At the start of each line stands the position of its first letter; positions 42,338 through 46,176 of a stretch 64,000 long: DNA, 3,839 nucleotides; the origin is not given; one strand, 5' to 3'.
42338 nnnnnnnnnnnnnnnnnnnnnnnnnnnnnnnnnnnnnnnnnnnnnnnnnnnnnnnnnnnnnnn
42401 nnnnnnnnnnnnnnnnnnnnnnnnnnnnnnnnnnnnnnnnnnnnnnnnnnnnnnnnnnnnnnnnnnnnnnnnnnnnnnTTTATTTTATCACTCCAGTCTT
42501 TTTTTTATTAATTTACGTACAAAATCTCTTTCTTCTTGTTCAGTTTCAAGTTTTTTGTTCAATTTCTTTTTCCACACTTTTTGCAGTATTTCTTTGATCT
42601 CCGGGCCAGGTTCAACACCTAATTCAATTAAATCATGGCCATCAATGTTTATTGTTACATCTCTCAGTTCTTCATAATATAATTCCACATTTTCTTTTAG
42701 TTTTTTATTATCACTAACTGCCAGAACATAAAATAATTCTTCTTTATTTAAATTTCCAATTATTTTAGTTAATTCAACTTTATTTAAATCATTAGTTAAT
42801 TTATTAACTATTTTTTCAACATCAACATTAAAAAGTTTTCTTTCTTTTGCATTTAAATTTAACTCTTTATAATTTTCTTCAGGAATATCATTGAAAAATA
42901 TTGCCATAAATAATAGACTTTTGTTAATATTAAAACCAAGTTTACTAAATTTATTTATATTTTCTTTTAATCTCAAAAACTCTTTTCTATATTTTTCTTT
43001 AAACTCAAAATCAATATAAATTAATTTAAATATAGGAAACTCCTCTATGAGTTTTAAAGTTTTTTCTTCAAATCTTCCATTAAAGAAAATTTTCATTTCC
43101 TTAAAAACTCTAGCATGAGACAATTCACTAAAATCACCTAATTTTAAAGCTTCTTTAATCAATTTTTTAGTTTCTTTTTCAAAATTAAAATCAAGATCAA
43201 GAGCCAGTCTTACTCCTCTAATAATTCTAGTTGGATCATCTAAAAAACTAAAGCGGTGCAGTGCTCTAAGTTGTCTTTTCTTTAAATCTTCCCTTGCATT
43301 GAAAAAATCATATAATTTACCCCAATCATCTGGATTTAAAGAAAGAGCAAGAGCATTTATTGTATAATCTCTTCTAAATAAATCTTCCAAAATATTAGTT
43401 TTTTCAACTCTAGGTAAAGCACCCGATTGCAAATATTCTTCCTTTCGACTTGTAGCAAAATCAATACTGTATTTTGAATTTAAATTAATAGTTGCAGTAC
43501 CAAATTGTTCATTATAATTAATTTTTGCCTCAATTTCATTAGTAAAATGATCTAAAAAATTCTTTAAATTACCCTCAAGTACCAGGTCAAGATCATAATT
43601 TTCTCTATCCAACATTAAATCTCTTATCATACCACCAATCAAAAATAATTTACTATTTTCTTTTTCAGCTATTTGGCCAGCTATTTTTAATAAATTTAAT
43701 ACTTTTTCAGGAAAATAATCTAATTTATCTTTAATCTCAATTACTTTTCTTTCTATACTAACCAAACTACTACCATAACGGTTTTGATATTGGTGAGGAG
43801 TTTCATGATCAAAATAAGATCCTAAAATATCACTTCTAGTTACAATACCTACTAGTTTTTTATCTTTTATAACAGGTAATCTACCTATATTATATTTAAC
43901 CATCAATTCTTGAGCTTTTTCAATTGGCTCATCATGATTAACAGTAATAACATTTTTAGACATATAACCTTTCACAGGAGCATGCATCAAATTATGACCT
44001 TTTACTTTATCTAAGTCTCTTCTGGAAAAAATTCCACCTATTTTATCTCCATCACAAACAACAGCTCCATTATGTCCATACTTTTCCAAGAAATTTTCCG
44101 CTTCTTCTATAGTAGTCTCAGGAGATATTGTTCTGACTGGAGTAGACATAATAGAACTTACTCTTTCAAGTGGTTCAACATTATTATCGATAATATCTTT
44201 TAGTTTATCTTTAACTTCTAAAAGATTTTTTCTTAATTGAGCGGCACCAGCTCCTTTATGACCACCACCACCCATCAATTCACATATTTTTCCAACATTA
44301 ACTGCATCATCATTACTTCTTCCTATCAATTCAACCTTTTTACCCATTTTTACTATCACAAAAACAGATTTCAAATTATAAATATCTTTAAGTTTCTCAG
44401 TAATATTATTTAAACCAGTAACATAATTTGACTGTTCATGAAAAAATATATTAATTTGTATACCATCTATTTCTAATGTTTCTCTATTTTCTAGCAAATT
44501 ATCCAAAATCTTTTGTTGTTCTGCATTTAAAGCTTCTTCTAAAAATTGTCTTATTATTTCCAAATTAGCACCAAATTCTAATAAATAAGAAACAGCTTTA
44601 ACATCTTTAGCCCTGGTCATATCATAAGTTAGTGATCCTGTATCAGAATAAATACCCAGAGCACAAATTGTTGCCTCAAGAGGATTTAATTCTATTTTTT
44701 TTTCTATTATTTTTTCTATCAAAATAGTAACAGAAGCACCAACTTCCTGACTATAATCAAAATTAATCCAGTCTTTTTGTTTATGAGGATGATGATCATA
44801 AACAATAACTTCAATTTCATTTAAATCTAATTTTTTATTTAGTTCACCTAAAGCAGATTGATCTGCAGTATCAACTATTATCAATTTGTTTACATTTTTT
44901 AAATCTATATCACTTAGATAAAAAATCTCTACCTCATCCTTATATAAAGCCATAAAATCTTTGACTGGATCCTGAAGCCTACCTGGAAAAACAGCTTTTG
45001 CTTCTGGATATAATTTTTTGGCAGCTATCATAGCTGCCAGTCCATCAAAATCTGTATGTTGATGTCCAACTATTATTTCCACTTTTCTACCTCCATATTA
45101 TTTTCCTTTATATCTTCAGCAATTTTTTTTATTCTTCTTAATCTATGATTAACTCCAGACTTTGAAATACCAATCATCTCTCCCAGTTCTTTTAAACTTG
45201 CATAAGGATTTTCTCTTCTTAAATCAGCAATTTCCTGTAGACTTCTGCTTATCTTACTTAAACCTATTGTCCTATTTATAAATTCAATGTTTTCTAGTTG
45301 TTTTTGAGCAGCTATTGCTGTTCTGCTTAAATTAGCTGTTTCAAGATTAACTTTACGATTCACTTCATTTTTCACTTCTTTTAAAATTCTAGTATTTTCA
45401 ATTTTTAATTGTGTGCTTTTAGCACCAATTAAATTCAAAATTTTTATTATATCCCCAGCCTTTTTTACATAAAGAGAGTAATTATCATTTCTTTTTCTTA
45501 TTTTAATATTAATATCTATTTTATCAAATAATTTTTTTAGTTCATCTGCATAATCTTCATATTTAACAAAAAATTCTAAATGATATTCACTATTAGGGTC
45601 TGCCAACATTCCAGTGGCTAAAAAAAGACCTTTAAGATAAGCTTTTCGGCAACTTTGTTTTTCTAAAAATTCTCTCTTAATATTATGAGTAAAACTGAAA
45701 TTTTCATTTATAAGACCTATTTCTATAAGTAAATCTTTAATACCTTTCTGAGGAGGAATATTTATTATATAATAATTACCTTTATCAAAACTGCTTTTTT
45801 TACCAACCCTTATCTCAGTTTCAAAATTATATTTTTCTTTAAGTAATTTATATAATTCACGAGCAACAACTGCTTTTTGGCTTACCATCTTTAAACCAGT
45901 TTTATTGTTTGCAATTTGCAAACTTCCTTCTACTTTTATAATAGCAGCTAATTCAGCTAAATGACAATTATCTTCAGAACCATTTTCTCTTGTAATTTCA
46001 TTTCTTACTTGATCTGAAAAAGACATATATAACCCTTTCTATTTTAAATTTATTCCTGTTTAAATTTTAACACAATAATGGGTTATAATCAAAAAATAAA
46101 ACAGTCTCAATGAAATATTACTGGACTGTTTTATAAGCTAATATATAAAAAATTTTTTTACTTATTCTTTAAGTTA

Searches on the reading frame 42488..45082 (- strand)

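Call 65: search_protein_families(library=pfam, proteins=[window:42488-45082:-], max_evalue=0.000001)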
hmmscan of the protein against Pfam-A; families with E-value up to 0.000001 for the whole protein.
window:42488-45082:- (864 aa): 3 families
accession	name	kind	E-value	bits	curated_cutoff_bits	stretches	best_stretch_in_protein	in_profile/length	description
PF00571.33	CBS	-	8.3e-28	96.9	24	2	370-421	1-53/57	CBS domain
PF01743.26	PolyA_pol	-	4.9e-25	88.7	23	1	479-606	1-126/126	Poly A polymerase head domain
PF01368.27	DHH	-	4.1e-11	43.7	28.1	1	3-144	3-125/125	DHH family, N-terminal domain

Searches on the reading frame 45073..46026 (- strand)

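Call 65: search_protein_families(library=pfam, proteins=[window:45073-46026:-], max_evalue=0.000001)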
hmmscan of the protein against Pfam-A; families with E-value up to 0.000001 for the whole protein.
window:45073-46026:- (317 aa): 3 families
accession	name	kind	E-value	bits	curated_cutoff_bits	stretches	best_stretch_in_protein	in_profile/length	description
PF02650.20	HTH_WhiA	-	9.2e-32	109.8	27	1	222-303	1-84/84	WhiA C-terminal HTH domain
PF14527.11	LAGLIDADG_WhiA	-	1.4e-30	105.6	23.2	1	128-219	2-93/93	WhiA LAGLIDADG-like domain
PF10298.14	WhiA_N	-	1.4e-23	83.2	23.4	1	20-106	2-86/86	WhiA N-terminal LAGLIDADG-like domain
